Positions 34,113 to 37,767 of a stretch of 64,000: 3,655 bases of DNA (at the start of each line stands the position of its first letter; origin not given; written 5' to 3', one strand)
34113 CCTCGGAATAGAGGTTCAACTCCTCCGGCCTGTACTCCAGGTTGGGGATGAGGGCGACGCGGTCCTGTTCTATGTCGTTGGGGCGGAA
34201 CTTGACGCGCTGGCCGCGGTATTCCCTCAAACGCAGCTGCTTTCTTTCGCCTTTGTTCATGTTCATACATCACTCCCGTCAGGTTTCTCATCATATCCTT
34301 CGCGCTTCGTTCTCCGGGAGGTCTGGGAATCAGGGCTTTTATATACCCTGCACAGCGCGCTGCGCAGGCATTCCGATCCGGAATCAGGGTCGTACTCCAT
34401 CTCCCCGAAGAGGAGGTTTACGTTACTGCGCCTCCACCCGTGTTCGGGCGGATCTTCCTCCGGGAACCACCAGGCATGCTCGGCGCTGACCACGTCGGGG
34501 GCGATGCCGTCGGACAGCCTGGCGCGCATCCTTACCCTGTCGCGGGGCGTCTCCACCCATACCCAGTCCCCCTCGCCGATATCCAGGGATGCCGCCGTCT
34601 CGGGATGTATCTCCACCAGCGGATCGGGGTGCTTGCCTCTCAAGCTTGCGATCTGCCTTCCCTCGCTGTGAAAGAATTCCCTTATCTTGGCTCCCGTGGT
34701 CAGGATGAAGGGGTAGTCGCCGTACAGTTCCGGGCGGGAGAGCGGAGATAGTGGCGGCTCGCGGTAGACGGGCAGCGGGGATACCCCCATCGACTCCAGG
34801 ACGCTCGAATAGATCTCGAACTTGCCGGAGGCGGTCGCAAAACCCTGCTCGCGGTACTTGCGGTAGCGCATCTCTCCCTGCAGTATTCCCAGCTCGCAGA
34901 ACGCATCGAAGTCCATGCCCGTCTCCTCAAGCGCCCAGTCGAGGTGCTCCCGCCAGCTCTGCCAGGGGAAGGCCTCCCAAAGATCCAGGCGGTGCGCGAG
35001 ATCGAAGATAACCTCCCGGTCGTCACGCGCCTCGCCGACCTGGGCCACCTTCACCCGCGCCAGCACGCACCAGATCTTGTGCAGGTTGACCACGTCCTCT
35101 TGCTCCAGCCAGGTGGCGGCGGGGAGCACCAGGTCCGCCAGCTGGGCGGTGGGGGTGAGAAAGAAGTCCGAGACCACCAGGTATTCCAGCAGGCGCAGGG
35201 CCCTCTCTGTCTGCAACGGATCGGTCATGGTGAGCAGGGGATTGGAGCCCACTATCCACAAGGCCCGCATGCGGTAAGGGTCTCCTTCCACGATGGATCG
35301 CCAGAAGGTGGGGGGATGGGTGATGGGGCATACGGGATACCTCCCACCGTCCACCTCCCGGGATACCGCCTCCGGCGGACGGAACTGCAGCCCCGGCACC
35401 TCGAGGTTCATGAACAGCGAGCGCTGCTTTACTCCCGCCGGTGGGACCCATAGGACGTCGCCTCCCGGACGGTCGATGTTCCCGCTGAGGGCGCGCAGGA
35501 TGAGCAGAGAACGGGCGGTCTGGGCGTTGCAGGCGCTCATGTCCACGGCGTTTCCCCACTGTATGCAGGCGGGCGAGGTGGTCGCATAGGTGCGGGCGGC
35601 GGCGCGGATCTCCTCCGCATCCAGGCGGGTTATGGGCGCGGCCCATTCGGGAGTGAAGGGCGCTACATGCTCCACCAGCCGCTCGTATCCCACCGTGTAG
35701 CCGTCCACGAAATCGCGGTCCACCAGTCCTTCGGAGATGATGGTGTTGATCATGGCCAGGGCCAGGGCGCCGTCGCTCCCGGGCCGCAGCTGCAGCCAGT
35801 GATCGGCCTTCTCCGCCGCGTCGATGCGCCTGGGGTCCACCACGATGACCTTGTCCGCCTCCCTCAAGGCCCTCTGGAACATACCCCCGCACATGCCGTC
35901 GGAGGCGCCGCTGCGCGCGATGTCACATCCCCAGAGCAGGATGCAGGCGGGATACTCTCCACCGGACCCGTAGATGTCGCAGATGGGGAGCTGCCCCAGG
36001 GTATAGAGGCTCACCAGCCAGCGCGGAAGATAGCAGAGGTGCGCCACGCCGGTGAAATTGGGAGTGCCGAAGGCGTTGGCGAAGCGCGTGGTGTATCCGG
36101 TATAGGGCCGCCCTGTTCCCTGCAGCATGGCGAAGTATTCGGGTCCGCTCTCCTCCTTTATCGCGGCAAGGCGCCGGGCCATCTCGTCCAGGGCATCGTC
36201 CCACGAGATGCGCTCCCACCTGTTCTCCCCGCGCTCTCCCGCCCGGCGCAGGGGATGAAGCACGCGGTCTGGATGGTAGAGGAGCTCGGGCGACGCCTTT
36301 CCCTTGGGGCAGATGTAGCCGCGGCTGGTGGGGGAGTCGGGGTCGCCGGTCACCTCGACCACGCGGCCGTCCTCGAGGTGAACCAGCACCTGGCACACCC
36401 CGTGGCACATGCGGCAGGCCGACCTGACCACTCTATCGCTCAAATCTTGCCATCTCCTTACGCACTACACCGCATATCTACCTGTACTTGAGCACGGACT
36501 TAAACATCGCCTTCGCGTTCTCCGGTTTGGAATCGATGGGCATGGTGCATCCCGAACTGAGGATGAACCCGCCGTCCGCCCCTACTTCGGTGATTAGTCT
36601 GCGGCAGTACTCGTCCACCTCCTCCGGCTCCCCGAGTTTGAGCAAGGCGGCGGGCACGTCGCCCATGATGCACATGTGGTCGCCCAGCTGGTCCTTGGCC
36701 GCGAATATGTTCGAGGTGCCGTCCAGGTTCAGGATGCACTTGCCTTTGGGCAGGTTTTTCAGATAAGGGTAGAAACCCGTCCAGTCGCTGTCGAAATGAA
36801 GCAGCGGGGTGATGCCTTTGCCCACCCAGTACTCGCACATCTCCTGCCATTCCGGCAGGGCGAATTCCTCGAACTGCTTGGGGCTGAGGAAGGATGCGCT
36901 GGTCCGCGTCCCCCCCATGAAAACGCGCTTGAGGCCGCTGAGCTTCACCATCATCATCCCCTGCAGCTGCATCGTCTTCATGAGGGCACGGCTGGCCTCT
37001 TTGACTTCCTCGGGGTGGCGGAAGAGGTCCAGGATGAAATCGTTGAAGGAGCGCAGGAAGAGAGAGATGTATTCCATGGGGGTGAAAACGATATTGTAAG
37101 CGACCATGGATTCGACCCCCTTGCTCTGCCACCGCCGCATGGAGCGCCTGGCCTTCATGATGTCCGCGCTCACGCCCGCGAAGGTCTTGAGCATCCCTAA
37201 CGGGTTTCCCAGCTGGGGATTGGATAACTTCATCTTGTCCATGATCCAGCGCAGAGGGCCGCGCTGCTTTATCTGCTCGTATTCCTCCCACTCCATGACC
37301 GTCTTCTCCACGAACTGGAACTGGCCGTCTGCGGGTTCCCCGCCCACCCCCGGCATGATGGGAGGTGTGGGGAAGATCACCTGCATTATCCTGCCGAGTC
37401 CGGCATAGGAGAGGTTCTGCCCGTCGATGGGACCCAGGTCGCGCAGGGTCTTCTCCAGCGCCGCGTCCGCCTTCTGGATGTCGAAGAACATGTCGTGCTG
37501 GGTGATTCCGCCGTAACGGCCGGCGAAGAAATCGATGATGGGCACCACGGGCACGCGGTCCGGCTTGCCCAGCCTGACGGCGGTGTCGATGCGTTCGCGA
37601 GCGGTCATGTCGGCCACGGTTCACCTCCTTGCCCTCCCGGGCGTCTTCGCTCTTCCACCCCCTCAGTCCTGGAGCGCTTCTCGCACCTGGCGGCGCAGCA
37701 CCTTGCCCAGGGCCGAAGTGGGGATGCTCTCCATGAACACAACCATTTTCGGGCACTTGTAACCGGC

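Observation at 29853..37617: Two paralogous cytoplasmic Mo/W-bisPGD enzymes flanking a non-TAT RdhA/QueG-like protein, with URO-D-like and amidohydrolase_2 genes on either side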

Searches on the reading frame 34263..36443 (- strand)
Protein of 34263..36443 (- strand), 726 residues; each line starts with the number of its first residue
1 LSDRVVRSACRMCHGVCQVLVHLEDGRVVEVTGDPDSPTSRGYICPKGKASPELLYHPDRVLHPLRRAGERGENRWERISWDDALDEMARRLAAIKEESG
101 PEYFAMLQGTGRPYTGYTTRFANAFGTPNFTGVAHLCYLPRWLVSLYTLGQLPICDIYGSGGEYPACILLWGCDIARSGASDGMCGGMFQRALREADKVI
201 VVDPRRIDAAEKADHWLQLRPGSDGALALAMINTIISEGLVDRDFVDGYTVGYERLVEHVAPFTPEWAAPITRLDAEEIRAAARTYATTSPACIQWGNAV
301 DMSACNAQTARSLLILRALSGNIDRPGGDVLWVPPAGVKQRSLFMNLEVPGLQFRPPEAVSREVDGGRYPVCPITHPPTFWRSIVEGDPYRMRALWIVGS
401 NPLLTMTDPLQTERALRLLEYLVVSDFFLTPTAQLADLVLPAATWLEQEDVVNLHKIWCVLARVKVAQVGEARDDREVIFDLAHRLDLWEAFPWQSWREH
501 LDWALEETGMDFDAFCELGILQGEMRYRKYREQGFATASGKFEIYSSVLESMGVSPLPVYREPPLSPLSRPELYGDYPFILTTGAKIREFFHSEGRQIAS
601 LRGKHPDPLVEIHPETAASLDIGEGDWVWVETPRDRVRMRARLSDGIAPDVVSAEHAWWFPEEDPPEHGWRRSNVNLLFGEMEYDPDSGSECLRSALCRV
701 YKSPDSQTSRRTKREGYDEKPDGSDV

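Call 3: search_protein_families(library=pfam, proteins=[window:34263-36443:-], max_evalue=0.01)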
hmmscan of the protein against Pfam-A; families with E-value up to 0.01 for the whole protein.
window:34263-36443:- (726 aa): 3 families
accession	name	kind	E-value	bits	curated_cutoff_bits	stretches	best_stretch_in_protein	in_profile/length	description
PF00384.28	Molybdopterin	-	1.3e-35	123.5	24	1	60-484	1-352/353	Molybdopterin oxidoreductase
PF01568.27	Molydop_binding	-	8.5e-22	77.7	26.8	1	579-693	1-106/110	Molydopterin dinucleotide binding domain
PF04879.21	Molybdop_Fe4S4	-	2.4e-16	59.9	22.7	1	4-57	2-55/55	Molybdopterin oxidoreductase Fe4S4 domain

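Call 4: search_protein_families(library=ncbifam, proteins=[window:34263-36443:-], max_evalue=0.01)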
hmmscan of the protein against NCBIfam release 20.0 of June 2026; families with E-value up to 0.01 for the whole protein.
window:34263-36443:- (726 aa): 27 families (the best 25 are shown)
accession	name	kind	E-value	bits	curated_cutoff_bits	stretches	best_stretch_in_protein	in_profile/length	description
NF012032.0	PRK15488.1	equivalog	2.5e-89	300.2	694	2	3-499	41-540/759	thiosulfate reductase PhsA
TIGR01591.1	Fdh-alpha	equivalog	5.1e-85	285.9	666.25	1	10-660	3-645/672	formate dehydrogenase subunit alpha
TIGR02166.1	dmsA_ynfE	subfamily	1.5e-65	221.7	777.7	2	3-329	42-397/794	DMSO/selenate family reductase complex A subunit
NF047855.1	AssmNtatRedNasC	equivalog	1.5e-60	205.2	1100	3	392-658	410-676/708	assimilatory nitrate reductase catalytic subunit NasC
TIGR03479.1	DMSO_red_II_alp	subfamily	7.5e-51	173.2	984.75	4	8-247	61-304/913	molybdopterin-dependent oxidoreductase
TIGR00509.1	bisC_fam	subfamily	1.2e-48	166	1017.55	3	392-668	413-719/772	molybdopterin guanine dinucleotide-containing S/N-oxide reductase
NF041884.1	selenate_YnfF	exception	5.3e-44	150.3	1650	2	2-329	42-397/798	selenate/tellurate reductase subunit YnfF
NF041885.1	selenate_YnfE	exception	5.5e-43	146.9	1675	2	2-329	45-404/805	selenate/tellurate reductase subunit YnfE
NF041323.1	Nitr_red_NasA_Halo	equivalog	1.9e-38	132.5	1000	1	21-487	12-471/673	assimilatory nitrate reductase NasA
NF011566.1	PRK14990.1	exception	2.1e-38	131.9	1600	3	3-255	56-324/814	dimethylsulfoxide reductase subunit A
TIGR01706.1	NAPA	equivalog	3.3e-36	125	930.55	3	7-251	44-292/830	periplasmic nitrate reductase subunit alpha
NF041783.2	mnquin_red_QrcB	equivalog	6.3e-36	123.8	440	2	6-328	53-364/695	menaquinone reductase molybdopterin-binding-like subunit QrcB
NF010055.0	PRK13532.1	equivalog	8.3e-35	120.2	904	3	7-250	44-291/830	nitrate reductase catalytic subunit NapA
NF041513.1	formate_DH_Act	exception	2.3e-34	118.4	1400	3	2-98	39-133/1067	formate dehydrogenase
NF041714.1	arsenate_red_ArrA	equivalog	5.2e-33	114.2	1600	2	6-257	51-303/848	arsenate respiratory reductase molybdopterin-containing subunit ArrA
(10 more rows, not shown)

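Call 34: search_solved_structures(query=window:34263-36443:-, max_evalue=1e-60, show_alignments=1)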
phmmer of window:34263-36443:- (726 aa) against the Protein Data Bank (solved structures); distinct sequences matched with E-value up to 1e-60: 2.
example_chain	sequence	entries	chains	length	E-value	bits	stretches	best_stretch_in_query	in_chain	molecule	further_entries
2e7z_A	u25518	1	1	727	7e-106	358.3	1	9-702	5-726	Acetylene hydratase Ahy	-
2vpw_A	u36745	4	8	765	7.1e-77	262.4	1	6-704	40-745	THIOSULFATE REDUCTASE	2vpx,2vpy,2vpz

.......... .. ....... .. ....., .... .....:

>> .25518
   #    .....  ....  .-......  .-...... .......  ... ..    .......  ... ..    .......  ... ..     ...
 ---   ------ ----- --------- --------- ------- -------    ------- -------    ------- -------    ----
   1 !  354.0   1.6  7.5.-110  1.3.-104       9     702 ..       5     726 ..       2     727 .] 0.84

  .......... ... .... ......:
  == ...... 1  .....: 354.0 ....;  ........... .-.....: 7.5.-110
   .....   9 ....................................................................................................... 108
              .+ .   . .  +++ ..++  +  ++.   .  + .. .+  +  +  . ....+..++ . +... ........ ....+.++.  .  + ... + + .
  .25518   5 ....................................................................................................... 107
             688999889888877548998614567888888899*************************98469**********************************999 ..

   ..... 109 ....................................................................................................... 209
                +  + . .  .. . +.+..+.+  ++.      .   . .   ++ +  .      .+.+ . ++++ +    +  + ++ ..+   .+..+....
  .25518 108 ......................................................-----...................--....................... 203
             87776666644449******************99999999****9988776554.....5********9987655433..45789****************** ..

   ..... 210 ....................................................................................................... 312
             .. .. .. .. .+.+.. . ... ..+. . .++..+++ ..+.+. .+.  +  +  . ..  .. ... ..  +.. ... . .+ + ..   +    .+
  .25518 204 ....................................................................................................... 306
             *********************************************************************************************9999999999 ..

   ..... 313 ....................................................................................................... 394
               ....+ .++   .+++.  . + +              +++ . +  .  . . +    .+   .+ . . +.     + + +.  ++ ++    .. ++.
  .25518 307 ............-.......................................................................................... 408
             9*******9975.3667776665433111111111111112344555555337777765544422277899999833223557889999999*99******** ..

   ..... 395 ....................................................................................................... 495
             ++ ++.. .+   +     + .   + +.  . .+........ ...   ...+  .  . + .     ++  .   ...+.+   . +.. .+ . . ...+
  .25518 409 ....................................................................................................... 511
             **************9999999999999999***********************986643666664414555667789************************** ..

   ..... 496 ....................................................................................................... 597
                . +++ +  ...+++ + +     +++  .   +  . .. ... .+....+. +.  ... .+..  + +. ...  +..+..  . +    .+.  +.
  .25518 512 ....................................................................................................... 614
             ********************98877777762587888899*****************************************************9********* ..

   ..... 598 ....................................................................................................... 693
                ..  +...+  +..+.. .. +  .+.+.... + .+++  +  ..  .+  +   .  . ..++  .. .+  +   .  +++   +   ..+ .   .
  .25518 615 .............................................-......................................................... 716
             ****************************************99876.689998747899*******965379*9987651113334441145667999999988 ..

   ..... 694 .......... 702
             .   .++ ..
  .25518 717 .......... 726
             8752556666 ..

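Call 63: search_protein_representatives(protein=window:34263-36443:-)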
Query: 726 residues. Proteins with E-value up to 0.001 (for the whole library): 25185; up to 1e-10: 11372; up to 1e-30: 2761. The best 150 are listed.
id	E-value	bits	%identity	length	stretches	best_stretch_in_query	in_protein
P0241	3.0e-280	948.1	58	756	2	4-359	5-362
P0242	2.0e-221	753.6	59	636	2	361-704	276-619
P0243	3.1e-180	617.4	45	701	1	3-702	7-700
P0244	3.4e-180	617.3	45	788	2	252-703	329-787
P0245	8.6e-176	602.7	43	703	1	4-702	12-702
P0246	8.2e-173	592.8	43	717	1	5-703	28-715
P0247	1.9e-164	565.2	42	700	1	3-704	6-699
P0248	9.4e-164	562.9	42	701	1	4-702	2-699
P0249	2.7e-162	558.1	41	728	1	5-708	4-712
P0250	2.6e-160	551.5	42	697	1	1-702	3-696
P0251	1.6e-159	548.9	42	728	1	1-703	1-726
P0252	1.4e-158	545.8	41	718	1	1-705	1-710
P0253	1.0e-157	542.9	42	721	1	3-706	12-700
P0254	1.6e-157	542.3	41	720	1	4-705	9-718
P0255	2.5e-156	538.4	39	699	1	1-703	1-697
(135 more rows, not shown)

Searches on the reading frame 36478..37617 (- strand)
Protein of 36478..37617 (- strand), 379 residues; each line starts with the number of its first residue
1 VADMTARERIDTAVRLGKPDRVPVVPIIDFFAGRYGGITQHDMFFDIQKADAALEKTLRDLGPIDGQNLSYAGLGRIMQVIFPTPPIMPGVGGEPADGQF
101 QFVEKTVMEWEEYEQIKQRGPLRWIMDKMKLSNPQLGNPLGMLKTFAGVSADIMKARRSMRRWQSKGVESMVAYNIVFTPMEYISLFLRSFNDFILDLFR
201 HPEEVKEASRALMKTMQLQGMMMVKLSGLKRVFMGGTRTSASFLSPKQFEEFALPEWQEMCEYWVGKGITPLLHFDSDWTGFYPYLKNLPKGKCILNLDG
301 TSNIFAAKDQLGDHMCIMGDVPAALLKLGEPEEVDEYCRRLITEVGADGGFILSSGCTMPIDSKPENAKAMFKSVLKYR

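Call 3: search_protein_families(library=pfam, proteins=[window:36478-37617:-], max_evalue=0.01)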
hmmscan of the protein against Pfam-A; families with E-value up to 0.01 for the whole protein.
window:36478-37617:- (379 aa): 1 family
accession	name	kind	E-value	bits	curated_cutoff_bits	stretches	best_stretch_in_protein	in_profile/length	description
PF01208.23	URO-D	-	6.1e-24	85.1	23.9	1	189-377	160-345/346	Uroporphyrinogen decarboxylase (URO-D)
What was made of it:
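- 36478..37617 (-): URO-D-superfamily protein, MT I-like (corrinoid-dependent methyltransferase type). It lacks the canonical MtaA zinc motif. Pfam URO-D, 85 bits (call 3).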

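Call 4: search_protein_families(library=ncbifam, proteins=[window:36478-37617:-], max_evalue=0.01)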
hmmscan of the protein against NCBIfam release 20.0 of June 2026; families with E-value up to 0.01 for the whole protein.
window:36478-37617:- (379 aa): 5 families
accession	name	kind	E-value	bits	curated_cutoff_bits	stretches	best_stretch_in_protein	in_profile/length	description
NF004889.0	PRK06252.1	subfamily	2.8e-16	59.4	244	1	188-376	155-334/340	methylcobalamin:coenzyme M methyltransferase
TIGR01463.1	mtaA_cmuA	subfamily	4e-12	46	235.4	1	192-374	158-334/340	MtaA/CmuA family methyltransferase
NF040654.1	MtaA_Meth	equivalog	6.6e-07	28.6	400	1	184-375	149-332/337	methylcobamide:CoM methyltransferase MtaA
TIGR01464.1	hemE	equivalog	2.7e-06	26.6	302.95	1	240-375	203-336/338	uroporphyrinogen decarboxylase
NF041608.1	methylcob_mtaseMtbA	equivalog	0.00043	19.5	600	1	239-374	204-333/339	methylcobamide:CoM methyltransferase MtbA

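Call 45: search_solved_structures(query=window:36478-37617:-, max_evalue=0.01, show_alignments=1)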
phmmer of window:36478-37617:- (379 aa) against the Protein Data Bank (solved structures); distinct sequences matched with E-value up to 0.01: 2.
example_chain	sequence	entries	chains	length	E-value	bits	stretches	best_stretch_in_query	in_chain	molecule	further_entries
9rui_A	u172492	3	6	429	8.6e-32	113.6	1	95-378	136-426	CdmB from Acetobacterium malicum subsp. dehalogenans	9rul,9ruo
1j93_A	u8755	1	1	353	0.0029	19.7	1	241-372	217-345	UROPORPHYRINOGEN DECARBOXYLASE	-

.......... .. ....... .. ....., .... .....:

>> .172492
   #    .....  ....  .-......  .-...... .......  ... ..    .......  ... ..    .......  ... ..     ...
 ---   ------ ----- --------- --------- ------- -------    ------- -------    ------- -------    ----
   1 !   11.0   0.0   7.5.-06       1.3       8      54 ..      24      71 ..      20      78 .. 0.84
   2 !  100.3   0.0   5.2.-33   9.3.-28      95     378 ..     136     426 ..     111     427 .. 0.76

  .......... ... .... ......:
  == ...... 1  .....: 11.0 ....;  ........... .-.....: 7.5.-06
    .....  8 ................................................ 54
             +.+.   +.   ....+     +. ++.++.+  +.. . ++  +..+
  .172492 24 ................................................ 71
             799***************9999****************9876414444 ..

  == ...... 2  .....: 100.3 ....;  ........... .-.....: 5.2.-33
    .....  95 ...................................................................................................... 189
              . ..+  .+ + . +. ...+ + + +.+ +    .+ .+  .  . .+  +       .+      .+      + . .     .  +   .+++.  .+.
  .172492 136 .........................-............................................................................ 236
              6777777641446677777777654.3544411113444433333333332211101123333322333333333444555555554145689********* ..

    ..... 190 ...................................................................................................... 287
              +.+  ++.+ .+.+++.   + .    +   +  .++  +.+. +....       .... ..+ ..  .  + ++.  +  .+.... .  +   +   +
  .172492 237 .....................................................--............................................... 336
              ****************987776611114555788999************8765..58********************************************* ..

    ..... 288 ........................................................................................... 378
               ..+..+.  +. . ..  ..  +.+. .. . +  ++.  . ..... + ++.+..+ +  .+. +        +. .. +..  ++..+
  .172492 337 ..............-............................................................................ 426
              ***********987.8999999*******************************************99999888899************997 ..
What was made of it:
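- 36478..37617 (-): Best PDB match is CdmB 9rui, E = 8.6e-32; UroD scores only E = 0.003 (call 45).
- On Corrinoid-dependent MT I methyltransferase (CdmB / O-demethylase type): CdmB scores E = 8.6e-32 against E = 0.003 for UroD (call 45).
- CdmB is its best solved relative (call 45).
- Tried and rejected: URO-D-like as uroporphyrinogen decarboxylase: rejected (calls 4, 45).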
